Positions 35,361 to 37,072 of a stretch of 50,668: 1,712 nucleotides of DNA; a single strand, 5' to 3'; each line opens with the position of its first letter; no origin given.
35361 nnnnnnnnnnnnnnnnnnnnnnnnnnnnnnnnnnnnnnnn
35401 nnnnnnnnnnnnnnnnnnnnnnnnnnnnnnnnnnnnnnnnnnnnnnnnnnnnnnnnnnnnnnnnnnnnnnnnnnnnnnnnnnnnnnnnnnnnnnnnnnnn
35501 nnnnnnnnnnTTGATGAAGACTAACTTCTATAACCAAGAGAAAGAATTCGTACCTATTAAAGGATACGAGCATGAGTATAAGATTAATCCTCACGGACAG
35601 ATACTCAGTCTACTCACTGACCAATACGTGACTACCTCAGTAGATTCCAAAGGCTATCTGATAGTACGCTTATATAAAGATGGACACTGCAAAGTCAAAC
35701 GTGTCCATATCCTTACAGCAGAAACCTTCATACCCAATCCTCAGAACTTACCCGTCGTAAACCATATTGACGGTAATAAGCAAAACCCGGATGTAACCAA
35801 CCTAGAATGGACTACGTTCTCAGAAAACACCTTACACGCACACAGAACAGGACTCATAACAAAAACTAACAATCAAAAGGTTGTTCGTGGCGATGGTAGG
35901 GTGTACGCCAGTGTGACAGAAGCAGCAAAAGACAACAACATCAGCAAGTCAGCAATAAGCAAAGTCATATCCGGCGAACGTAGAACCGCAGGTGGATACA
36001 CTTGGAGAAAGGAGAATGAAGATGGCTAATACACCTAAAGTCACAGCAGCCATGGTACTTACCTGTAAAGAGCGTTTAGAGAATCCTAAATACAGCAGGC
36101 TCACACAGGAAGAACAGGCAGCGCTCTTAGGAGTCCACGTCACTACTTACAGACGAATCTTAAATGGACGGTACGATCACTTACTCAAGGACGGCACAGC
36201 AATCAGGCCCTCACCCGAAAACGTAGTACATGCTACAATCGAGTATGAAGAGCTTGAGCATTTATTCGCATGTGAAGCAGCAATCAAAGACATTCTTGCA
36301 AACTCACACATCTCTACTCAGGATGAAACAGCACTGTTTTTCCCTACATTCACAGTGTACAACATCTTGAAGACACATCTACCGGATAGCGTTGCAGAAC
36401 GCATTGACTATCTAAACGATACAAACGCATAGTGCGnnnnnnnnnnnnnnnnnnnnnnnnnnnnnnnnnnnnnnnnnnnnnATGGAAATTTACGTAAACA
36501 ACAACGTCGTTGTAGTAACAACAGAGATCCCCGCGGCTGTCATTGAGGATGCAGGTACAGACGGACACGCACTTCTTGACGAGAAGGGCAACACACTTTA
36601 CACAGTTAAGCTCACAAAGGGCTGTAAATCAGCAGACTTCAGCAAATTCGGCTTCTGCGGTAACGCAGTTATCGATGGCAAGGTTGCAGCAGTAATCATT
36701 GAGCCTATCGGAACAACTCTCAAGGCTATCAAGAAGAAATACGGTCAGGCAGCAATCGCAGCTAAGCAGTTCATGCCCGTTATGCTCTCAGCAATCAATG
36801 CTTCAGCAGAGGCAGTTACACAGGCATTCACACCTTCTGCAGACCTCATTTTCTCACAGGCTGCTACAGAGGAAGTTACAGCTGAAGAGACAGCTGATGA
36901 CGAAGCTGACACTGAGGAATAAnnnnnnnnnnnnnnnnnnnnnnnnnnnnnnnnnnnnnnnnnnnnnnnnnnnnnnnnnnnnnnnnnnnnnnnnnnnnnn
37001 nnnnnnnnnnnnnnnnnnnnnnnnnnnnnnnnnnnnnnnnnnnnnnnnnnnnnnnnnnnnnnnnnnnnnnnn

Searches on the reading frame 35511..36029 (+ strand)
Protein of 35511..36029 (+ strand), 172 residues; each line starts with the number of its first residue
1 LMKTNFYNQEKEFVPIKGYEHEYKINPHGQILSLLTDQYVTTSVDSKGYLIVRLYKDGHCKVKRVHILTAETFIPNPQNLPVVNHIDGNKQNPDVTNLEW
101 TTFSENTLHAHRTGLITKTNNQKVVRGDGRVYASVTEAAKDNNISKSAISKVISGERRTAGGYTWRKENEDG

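Call 3: search_protein_families(library=pfam, proteins=[window:35511-36029:+], max_evalue=1)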
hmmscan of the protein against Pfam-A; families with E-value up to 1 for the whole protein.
window:35511-36029:+ (172 aa): 6 families
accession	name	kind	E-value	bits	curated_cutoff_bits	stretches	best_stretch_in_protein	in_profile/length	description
PF22083.2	I-HmuI_NUMOD-like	-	3.6e-08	33.3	27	1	127-165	7-45/46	DNA endonuclease I-HmuI-like, NUMOD-like domain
PF13392.12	HNH_3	-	4.8e-06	26.6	24.8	1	65-107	3-45/46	HNH endonuclease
PF07463.16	NUMOD4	-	0.0016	19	23.4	1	13-55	3-49/49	NUMOD4 motif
PF20987.3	I-TevI_DNA-bd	-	0.0038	17.5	27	1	118-150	7-39/51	Intron-encoded endonuclease 1, DNA-binding domain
PF07453.19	NUMOD1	-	0.085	13.6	22.8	1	130-152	14-36/37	NUMOD1 domain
PF00126.33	HTH_1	-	0.11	13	26.6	1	134-154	15-35/60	Bacterial regulatory helix-turn-helix protein, lysR family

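Call 4: search_protein_families(library=ncbifam, proteins=[window:35511-36029:+], max_evalue=1)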
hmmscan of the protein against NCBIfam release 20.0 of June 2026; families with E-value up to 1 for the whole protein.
window:35511-36029:+ (172 aa): 1 family
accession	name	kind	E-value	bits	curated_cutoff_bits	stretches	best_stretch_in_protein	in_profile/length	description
TIGR01453.1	grpIintron_endo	subfamily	0.014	15.5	56.05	1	103-157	148-205/215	group I intron endonuclease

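Call 5: search_protein_families(library=phrogs, proteins=[window:35511-36029:+], max_evalue=0.01)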
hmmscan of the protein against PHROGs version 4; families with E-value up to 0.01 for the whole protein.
window:35511-36029:+ (172 aa): 16 families
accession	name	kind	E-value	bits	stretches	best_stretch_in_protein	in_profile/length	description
phrog_59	-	DNA, RNA and nucleotide metabolism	1.5e-43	150.7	1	5-167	132-284/423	HNH endonuclease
phrog_959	-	DNA, RNA and nucleotide metabolism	1.3e-30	107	1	9-122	4-118/138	HNH endonuclease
phrog_1492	-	DNA, RNA and nucleotide metabolism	3.1e-20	73.7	1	9-118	43-167/414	HNH endonuclease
phrog_37683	-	unknown function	4.1e-15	56.6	1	16-119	114-217/279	-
phrog_20162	-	DNA, RNA and nucleotide metabolism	8.5e-08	33.5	1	101-167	10-81/88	HNH endonuclease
phrog_99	-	DNA, RNA and nucleotide metabolism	1.5e-07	32.4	1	40-113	141-208/383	HNH endonuclease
phrog_314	-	DNA, RNA and nucleotide metabolism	1.1e-05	25.6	1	85-169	329-389/574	homing endonuclease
phrog_4538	-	unknown function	3.2e-05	24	1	112-166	391-445/447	-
phrog_17657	-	DNA, RNA and nucleotide metabolism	4.4e-05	24.4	1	25-101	81-165/168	HNH endonuclease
phrog_15471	-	DNA, RNA and nucleotide metabolism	8.9e-05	23.4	1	43-119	12-89/183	HNH endonuclease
phrog_30377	-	DNA, RNA and nucleotide metabolism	0.001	20.2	1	65-117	12-62/82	HNH endonuclease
phrog_3855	-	DNA, RNA and nucleotide metabolism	0.0012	20.3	1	129-169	18-58/115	HTH DNA binding protein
phrog_7545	-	DNA, RNA and nucleotide metabolism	0.002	19.3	1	38-117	57-141/160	HNH endonuclease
phrog_826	-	DNA, RNA and nucleotide metabolism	0.0024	18.5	1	43-112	91-160/281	HNH endonuclease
phrog_2081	-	DNA, RNA and nucleotide metabolism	0.003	17.7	1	97-167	279-336/433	HNH endonuclease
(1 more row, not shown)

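Call 6: search_protein_families(library=padloc, proteins=[window:35511-36029:+], max_evalue=0.1)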
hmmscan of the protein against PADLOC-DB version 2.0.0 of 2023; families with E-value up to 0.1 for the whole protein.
window:35511-36029:+ (172 aa): 2 families
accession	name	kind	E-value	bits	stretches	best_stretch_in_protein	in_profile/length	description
PDLC03687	HEase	-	3.6e-25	86.9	1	12-168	2-172/178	homing endonuclease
PDLC03672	HEase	-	1e-07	29.9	1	11-105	4-100/199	homing endonuclease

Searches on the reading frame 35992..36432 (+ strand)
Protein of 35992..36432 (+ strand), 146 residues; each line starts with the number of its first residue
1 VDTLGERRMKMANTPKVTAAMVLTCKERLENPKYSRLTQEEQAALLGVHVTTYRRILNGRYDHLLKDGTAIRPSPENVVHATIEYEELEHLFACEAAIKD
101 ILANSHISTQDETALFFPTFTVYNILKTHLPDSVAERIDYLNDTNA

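Call 3: search_protein_families(library=pfam, proteins=[window:35992-36432:+], max_evalue=1)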
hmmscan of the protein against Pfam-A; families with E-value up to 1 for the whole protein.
window:35992-36432:+ (146 aa): 6 families
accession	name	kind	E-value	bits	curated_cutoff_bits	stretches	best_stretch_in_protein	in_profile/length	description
PF20432.4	Xre-like-HTH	-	0.00033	21.3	25.8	1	35-57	22-43/63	Antitoxin Xre-like helix-turn-helix domain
PF01381.28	HTH_3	-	0.00078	19.9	23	1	37-60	10-33/55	Helix-turn-helix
PF13560.12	HTH_31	-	0.0012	19.5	27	1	35-61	13-39/64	Helix-turn-helix domain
PF13384.12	HTH_23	-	0.022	15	24.6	1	36-58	17-39/50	Homeodomain-like domain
PF07159.17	CYRIA-B_Rac1-bd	-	0.051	13.2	23.1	1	7-76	194-260/301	CYRIA/CYRIB Rac1 binding domain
PF20747.2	Caudo_bapla_N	-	0.15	12.4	26.7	1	46-92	50-96/138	Lactophage receptor-binding protein N-terminal shoulder domain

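Call 4: search_protein_families(library=ncbifam, proteins=[window:35992-36432:+], max_evalue=1)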
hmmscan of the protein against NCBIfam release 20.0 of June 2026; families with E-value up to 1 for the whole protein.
window:35992-36432:+ (146 aa): 0 families

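Call 5: search_protein_families(library=phrogs, proteins=[window:35992-36432:+], max_evalue=0.01)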
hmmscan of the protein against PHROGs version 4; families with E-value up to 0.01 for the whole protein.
window:35992-36432:+ (146 aa): 0 families

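Call 6: search_protein_families(library=padloc, proteins=[window:35992-36432:+], max_evalue=0.1)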
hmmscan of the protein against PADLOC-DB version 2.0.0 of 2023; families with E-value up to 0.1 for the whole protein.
window:35992-36432:+ (146 aa): 0 families

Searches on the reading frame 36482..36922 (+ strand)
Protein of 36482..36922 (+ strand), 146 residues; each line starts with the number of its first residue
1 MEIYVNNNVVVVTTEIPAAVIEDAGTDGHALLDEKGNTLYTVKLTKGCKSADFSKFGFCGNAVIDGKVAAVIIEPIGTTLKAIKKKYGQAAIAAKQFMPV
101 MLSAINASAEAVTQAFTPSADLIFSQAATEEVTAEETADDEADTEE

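Call 3: search_protein_families(library=pfam, proteins=[window:36482-36922:+], max_evalue=1)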
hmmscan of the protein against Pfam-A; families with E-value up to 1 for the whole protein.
window:36482-36922:+ (146 aa): 1 family
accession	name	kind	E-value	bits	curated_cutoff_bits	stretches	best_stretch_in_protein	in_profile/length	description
PF05228.19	CHASE4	-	0.026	15.1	26.2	1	8-95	30-119/140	CHASE4 domain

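Call 4: search_protein_families(library=ncbifam, proteins=[window:36482-36922:+], max_evalue=1)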
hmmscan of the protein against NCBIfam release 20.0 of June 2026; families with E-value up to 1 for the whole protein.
window:36482-36922:+ (146 aa): 0 families

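Call 5: search_protein_families(library=phrogs, proteins=[window:36482-36922:+], max_evalue=0.01)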
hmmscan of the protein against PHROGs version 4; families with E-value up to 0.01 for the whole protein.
window:36482-36922:+ (146 aa): 0 families

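Call 6: search_protein_families(library=padloc, proteins=[window:36482-36922:+], max_evalue=0.1)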
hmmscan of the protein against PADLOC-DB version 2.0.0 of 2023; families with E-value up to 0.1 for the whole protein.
window:36482-36922:+ (146 aa): 0 families

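Call 88: search_solved_structures(query=A6, max_evalue=10, show_alignments=2)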
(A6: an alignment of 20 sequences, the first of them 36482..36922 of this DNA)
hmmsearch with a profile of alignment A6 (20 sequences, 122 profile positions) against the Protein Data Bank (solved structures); distinct sequences matched with E-value up to 10: 9.
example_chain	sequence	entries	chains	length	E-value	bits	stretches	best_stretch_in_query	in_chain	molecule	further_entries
4yy5_A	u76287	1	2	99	0.057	16.6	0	71-108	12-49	dTor_3x33L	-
4yy2_A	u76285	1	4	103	0.068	16.3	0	71-108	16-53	dTor_3x33L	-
3g67_A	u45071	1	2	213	0.3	14.3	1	87-120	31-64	Methyl-accepting chemotaxis protein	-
1p68_A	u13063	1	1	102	0.7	13.1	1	78-120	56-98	De novo designed protein S-824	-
7tbi_N1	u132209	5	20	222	0.75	13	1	46-111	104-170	Nup57 | NUP58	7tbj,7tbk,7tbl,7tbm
7tv4_B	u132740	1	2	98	0.76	13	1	85-120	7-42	NF-kappa-B essential modulator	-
5cws_D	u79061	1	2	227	0.78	12.9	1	46-111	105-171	Nucleoporin NUP49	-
1wf8_A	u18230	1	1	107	0.9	12.7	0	3-46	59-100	Neurabin-I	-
3g6b_A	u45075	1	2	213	2.2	11.4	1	87-120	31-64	Methyl-accepting chemotaxis protein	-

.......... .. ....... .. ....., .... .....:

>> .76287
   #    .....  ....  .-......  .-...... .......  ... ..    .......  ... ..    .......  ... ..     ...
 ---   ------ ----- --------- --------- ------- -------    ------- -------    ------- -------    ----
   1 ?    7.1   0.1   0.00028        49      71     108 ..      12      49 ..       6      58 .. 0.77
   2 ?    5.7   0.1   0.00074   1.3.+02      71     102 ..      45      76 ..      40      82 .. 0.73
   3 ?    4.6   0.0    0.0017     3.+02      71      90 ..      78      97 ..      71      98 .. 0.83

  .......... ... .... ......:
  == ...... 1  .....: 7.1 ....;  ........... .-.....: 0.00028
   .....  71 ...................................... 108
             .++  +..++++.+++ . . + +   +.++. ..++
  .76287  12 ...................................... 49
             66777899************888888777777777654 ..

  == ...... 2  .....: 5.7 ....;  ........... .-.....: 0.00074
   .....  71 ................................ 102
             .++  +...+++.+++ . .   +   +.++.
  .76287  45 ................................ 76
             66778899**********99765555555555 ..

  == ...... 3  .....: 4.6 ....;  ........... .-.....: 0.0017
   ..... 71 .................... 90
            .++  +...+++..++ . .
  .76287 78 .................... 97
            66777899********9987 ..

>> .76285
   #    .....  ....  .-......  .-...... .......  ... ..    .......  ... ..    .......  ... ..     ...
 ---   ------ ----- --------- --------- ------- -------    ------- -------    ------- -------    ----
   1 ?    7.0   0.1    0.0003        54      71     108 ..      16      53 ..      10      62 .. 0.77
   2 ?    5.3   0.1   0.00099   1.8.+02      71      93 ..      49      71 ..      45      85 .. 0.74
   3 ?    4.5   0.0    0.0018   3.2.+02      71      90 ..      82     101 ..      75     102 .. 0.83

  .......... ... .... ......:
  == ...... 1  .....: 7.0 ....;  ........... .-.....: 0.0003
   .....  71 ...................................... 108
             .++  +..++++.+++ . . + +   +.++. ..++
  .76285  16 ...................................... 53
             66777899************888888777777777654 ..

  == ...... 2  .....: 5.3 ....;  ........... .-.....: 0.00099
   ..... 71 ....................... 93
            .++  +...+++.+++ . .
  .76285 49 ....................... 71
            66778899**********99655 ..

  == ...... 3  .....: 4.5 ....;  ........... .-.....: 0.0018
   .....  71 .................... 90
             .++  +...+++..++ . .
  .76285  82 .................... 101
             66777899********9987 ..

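Call 89: search_protein_families(library=pfam, alignment_id=A6, max_evalue=1)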
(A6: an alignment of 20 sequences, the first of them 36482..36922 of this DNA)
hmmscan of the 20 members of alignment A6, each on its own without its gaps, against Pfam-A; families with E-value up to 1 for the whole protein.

A. member 1, window:36482-36922:+ (146 aa): 1 family
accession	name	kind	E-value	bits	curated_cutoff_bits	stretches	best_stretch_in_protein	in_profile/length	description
PF05228.19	CHASE4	-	0.026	15.1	26.2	1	8-95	30-119/140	CHASE4 domain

B. families by the number of members that match (of 20 scanned): 6 families
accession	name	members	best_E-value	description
PF05778.17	Apo-CIII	1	0.011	Apolipoprotein CIII (Apo-CIII)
PF05228.19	CHASE4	1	0.026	CHASE4 domain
PF04558.20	tRNA_synt_1c_R1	1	0.04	Glutaminyl-tRNA synthetase, non-specific RNA binding region part 1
PF25620.1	PhiKZ_MCP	1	0.043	Bacteriophage PhiKZ major capsid protein gp120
PF02680.19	DUF211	1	0.053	Uncharacterized ArCR, COG1888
PF18201.7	PIH1_CS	1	0.27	PIH1 CS-like domain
